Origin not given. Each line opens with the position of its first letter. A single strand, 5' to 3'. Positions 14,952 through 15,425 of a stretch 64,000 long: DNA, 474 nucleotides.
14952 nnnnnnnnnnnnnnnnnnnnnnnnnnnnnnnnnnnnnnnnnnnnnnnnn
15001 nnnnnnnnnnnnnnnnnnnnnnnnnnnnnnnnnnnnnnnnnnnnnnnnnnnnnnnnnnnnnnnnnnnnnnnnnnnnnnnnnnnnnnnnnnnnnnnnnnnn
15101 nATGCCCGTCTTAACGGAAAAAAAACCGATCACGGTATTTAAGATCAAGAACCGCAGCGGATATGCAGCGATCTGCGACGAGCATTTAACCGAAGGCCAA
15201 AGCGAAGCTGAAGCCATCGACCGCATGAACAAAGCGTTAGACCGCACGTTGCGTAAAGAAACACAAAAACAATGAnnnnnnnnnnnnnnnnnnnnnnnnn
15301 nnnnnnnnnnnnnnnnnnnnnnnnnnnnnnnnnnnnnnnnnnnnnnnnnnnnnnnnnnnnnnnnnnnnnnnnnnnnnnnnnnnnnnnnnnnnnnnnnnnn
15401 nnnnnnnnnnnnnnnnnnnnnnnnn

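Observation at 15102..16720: HicB-like micro-protein, NUDIX hydrolase and membrane HEAT-repeat protein wedged between ATP synthase and the bc-type complex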

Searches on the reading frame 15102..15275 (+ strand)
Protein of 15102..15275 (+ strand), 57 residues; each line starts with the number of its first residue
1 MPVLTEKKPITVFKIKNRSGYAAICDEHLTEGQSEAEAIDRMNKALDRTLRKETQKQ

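Call 3: search_protein_families(library=pfam, proteins=[window:15102-15275:+], max_evalue=0.1)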
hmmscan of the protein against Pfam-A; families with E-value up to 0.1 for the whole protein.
window:15102-15275:+ (57 aa): 0 families

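Call 4: search_protein_families(library=ncbifam, proteins=[window:15102-15275:+], max_evalue=0.1)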
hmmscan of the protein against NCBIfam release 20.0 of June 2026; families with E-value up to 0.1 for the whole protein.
window:15102-15275:+ (57 aa): 0 families

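Call 10: find_homologous_proteins(query=window:15102-15275:+, max_evalue=0.01)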
Query window:15102-15275:+ (57 aa): 71 proteins with E <= 0.01 among 71 candidates.
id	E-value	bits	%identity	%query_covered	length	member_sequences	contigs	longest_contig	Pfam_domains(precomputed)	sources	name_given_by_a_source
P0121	2.3e-29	116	100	100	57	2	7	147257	-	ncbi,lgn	-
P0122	3.1e-24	100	86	100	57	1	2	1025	-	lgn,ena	-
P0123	1.6e-23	98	89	93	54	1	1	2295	-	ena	-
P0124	2.3e-23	98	91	93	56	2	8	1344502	-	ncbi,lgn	-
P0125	1.6e-21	92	82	100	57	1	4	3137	-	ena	-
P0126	1.4e-20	89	80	96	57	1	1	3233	-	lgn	-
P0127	9.1e-20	86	84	96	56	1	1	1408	-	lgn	-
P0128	1.6e-17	79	74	88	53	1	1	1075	-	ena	-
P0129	6.3e-15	71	81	74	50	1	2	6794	-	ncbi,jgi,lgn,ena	-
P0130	6.9e-15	71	86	74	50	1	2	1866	-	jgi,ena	-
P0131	1.1e-14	71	78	81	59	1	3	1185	-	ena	-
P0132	1.4e-14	70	82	77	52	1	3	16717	-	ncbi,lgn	-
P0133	1.9e-14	70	74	82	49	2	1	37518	-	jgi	-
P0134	2.6e-14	70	80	77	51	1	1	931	-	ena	-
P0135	3.1e-14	69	73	84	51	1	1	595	-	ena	-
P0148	1.1e-13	68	79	75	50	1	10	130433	-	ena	-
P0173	1.8e-12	64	72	82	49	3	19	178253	-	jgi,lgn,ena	jgi:hypothetical protein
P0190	2.1e-8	51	60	79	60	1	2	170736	-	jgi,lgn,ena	-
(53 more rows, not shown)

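Call 19: find_encoding_contigs(protein=P0173, flank=8000, max_places=4)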
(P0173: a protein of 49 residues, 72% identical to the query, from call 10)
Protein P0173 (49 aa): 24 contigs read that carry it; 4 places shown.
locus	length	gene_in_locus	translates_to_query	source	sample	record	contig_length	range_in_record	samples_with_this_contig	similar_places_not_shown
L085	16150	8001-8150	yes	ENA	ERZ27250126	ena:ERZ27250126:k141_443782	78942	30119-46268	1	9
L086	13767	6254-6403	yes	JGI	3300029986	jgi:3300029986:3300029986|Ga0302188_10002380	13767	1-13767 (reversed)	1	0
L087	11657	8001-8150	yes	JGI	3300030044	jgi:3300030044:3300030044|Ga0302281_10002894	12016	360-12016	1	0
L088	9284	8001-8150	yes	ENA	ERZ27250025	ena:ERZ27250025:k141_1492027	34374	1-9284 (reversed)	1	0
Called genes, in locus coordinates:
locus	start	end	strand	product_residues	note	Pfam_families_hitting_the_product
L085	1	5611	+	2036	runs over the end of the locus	PF07581:Glug (faint), PF05342:Peptidase_M26_N (weak)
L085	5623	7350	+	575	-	PF07244:POTRA (weak), PF08479:POTRA_2, PF03865:ShlB, PF01103:Omp85 (weak)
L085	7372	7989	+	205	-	PF01613:Flavin_Reduct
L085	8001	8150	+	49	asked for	-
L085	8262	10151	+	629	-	PF02771:Acyl-CoA_dh_N, PF02770:Acyl-CoA_dh_M, PF00441:Acyl-CoA_dh_1, PF08028:Acyl-CoA_dh_2 (faint), PF21343:ACAD9-ACADV_C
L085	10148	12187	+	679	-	PF00027:cNMP_binding, PF01734:Patatin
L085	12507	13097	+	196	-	PF08712:Nfu_N, PF01106:NifU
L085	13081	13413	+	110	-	PF01329:Pterin_4a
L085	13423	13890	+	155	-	PF02082:Rrf2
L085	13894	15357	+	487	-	PF19295:SufBD_N, PF01458:SUFBD_core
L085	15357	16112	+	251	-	PF00005:ABC_tran, PF02463:SMC_N (faint)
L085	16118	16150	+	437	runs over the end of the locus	PF19295:SufBD_N, PF01458:SUFBD_core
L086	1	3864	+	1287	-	?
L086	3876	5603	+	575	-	PF07244:POTRA (weak), PF08479:POTRA_2, PF03865:ShlB, PF01103:Omp85 (weak)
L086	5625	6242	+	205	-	PF01613:Flavin_Reduct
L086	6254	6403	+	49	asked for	-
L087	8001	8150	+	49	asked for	-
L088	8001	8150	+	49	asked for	-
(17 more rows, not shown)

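Call 20: find_encoding_contigs(protein=P0148, flank=8000, max_places=3)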
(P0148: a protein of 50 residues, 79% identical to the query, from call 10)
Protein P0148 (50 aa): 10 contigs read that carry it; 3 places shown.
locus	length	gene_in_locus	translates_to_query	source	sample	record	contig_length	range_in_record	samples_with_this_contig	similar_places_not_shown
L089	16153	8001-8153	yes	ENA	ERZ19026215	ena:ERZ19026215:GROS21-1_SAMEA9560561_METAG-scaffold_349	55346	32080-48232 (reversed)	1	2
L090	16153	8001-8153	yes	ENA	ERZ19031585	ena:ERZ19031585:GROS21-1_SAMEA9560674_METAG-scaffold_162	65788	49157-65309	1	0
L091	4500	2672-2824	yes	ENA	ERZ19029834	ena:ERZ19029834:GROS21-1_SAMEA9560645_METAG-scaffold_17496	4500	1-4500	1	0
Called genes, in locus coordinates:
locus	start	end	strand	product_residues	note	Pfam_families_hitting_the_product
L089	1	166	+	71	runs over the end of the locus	-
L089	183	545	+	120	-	-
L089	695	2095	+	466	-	PF00330:Aconitase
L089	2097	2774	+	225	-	PF00694:Aconitase_C, PF27512:LeuD, PF27434:LeuD_C (weak)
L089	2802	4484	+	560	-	PF00920:ILVD_EDD_N, PF24877:ILV_EDD_C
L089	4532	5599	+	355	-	PF01264:Chorismate_synt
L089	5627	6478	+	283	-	PF00106:adh_short, PF08659:KR, PF13561:adh_short_C2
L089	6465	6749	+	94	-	PF07845:DUF1636 (weak)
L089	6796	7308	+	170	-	-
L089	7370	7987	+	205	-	PF01613:Flavin_Reduct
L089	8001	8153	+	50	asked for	-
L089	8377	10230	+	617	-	PF02771:Acyl-CoA_dh_N, PF02770:Acyl-CoA_dh_M, PF00441:Acyl-CoA_dh_1, PF21343:ACAD9-ACADV_C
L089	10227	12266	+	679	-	PF00027:cNMP_binding, PF01734:Patatin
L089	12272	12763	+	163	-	PF04093:MreD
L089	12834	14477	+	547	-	PF03717:PBP_dimer, PF00905:Transpeptidase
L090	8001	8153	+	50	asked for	-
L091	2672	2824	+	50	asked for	-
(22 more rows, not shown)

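Call 21: find_encoding_contigs(protein=P0190, flank=8000, max_places=2)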
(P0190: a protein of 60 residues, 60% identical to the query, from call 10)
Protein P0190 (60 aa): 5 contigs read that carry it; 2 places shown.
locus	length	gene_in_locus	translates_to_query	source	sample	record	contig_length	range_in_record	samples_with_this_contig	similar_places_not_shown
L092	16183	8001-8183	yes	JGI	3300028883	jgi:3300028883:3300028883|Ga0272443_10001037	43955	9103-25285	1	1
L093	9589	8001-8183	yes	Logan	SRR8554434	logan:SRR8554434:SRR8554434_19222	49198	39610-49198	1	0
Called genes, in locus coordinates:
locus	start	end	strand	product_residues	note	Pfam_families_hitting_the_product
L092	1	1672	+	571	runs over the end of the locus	PF00795:CN_hydrolase, PF02540:NAD_synthase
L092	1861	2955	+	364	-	PF00988:CPSase_sm_chain, PF00117:GATase, PF07722:Peptidase_C26 (weak)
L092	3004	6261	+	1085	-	PF13535:ATP-grasp_4 (faint), PF25596:CPSase_L_D1, PF02786:CPSase_L_D2, PF02787:CPSase_L_D3, PF25596:CPSase_L_D1, PF02786:CPSase_L_D2, PF15632:ATPgrasp_Ter (weak), PF02142:MGS, +5 more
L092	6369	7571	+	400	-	PF00990:GGDEF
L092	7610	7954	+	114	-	-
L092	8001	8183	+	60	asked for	-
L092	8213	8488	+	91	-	PF03083:MtN3_slv, PF04193:PQ-loop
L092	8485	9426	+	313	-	PF01073:3Beta_HSD, PF01370:Epimerase, PF02719:Polysacc_synt_2, PF04321:RmlD_sub_bind, PF05368:NmrA, PF07993:NAD_binding_4, PF13460:NAD_binding_10, PF16363:GDP_Man_Dehyd, +2 more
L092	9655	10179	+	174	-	PF02677:QueH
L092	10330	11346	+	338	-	PF01171:ATP_bind_3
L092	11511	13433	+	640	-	PF06480:FtsH_ext (weak), PF00004:AAA, PF07728:AAA_5 (weak), PF17862:AAA_lid_3, PF01434:Peptidase_M41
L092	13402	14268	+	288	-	PF00809:Pterin_bind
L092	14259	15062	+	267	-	PF02457:DAC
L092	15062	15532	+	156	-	PF07949:YbbR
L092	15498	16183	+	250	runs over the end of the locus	PF03740:PdxJ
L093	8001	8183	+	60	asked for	-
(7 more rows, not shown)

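Call 30: search_solved_structures(query=A2, max_evalue=10, show_alignments=3)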
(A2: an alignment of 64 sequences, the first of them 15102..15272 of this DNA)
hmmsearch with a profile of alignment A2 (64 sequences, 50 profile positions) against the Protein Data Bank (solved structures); distinct sequences matched with E-value up to 10: 3.
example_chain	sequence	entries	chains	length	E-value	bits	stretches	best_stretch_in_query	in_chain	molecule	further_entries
8hz5_A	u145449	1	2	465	0.85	12.5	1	25-43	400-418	Biotin carboxylase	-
8hz4_A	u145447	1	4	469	2.2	11.2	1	25-43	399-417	Biotin carboxylase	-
2w53_A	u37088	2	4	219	2.5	11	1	32-46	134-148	REPRESSOR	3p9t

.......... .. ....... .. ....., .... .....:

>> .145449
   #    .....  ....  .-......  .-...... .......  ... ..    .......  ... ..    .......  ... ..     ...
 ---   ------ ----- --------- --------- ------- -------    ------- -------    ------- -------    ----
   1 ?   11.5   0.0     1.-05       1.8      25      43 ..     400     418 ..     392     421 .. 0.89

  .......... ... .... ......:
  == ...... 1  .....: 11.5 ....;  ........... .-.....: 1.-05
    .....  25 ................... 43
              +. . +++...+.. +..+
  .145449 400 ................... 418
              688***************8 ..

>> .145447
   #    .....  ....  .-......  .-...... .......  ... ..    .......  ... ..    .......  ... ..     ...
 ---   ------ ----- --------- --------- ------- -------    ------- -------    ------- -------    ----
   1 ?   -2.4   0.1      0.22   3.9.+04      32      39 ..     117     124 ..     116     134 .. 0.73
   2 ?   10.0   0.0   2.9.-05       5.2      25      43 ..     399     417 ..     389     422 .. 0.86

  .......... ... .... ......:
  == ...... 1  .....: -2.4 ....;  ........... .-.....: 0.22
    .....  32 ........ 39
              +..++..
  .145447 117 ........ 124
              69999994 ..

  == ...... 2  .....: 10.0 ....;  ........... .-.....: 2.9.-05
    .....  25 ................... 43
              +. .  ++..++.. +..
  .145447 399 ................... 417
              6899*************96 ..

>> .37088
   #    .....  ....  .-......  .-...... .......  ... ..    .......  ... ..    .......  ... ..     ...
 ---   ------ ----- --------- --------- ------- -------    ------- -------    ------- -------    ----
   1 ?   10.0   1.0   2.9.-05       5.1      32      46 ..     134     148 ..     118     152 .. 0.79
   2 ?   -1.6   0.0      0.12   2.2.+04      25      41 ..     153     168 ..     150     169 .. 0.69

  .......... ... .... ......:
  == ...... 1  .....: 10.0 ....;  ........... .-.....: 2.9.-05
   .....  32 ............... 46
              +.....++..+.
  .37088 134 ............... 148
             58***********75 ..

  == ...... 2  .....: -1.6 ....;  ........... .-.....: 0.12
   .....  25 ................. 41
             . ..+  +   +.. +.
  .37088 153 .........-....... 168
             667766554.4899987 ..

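Call 35: find_related_loci(query=A2, collection=metagenome_contigs, flank=10000)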
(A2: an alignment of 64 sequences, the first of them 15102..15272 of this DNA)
Query A2 (57 aa) in metagenome_contigs; peptide patterns used: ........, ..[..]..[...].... (x = any residue, [..] = any of these).
350 stretches matched a pattern; 257 encode a relative of the query (tblastn E <= 1e-3); the best 80 are kept; 80 distinct loci.
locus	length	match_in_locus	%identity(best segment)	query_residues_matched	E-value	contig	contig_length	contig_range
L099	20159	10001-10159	91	1-53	3e-29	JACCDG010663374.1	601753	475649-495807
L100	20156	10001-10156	74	1-53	1e-22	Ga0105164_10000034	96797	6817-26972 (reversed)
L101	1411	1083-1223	79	3-49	4e-21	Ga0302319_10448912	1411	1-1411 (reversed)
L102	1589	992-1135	73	8-55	6e-21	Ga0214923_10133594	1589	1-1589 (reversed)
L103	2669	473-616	73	1-49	1e-20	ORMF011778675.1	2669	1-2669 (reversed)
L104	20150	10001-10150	70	3-52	2e-20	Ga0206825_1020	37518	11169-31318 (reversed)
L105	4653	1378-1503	81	10-51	3e-20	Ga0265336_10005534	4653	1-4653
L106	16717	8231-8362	82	10-53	3e-20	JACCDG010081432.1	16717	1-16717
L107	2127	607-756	74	6-55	4e-20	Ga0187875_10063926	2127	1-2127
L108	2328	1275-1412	72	10-55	2e-19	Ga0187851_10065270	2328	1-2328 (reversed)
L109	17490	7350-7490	74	3-49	2e-19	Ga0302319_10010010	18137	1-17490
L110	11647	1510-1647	74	10-55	5e-19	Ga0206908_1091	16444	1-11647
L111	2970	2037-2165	79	7-49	5e-19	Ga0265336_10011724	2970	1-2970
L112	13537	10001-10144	67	8-55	8e-19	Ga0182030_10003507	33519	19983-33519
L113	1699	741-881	70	7-53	1e-18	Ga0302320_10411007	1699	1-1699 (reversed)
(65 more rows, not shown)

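Call 38: predict_structure(alignment_id=A2)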
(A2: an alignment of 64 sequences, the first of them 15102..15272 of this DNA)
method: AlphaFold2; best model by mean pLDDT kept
length: 57 residues; sequences in the alignment: 64
mean_pLDDT: 81.7   pTM: 0.59
mean pLDDT of the five models: 81.7, 81.7, 81.1, 78.7, 71.1
residues with pLDDT >= 90: 25; 70-90: 22; 50-70: 6; < 50: 4
segments of 3 or more residues with pLDDT < 50: 1-4
pLDDT, mean of each block of 10 residues (from residue 1): 57 89 90 92 88 70
secondary structure, 60 per line:
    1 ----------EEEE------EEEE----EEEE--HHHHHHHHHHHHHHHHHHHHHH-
elements in order: E11-14 E21-24 E29-32 H35-56

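Call 39: search_protein_representatives(alignment_id=A2)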
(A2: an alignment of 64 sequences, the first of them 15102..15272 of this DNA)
Query: 64 sequences, 50 profile positions. Proteins with E-value up to 0.001 (for the whole library): 38; up to 1e-10: 29; up to 1e-30: 0. The best 38 are listed.
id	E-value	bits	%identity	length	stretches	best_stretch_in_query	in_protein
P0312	2.8e-19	84.5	-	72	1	3-49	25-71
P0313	1.9e-18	81.9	-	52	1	3-48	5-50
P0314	2.1e-18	81.7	-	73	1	7-49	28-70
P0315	5.4e-18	80.4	-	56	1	5-49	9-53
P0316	8.6e-18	79.8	-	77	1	3-48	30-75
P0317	1.4e-17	79.1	-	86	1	2-47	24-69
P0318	2.0e-17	78.6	-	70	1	5-45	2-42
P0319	4.8e-17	77.4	-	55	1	5-47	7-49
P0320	5.1e-17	77.3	-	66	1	3-46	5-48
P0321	9.6e-17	76.4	-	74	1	3-49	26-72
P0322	2.4e-16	75.2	-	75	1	4-46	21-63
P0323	2.6e-16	75.1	-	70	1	4-45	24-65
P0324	3.7e-16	74.6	-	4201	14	22-45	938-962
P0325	5.3e-16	74.0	-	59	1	3-46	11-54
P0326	8.3e-16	73.4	-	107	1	7-49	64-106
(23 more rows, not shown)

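Call 53: search_protein_families(library=pfam, alignment_id=A2, max_evalue=10)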
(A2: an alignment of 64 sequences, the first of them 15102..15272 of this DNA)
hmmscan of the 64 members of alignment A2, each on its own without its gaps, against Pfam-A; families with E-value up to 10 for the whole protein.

A. member 1, window:15102-15272:+ (57 aa): 0 families

B. families by the number of members that match (of 64 scanned): 11 families
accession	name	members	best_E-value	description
PF23544.1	AtuA_ferredoxin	4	0.033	AtuA ferredoxin-like domain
PF24128.1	Phage_zn_bind_4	2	0.034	Phage zinc binding protein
PF22005.2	WWE_1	2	0.069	Parp14 WWE domain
PF05485.17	THAP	2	0.14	THAP domain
PF25058.1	ARM_TT21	1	0.043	Tetratricopeptide repeat protein 21 ARM repeat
PF00829.26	Ribosomal_L21p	1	0.056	Ribosomal prokaryotic L21 protein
PF14561.12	TPR_20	1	0.073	Tetratricopeptide repeat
PF08231.17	SYF2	1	0.092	SYF2 splicing factor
PF02785.25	Biotin_carb_C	1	0.099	Biotin carboxylase C-terminal domain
PF14804.11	Jag_N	1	0.16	Jag N-terminus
PF15816.10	TMEM82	1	0.23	Transmembrane protein 82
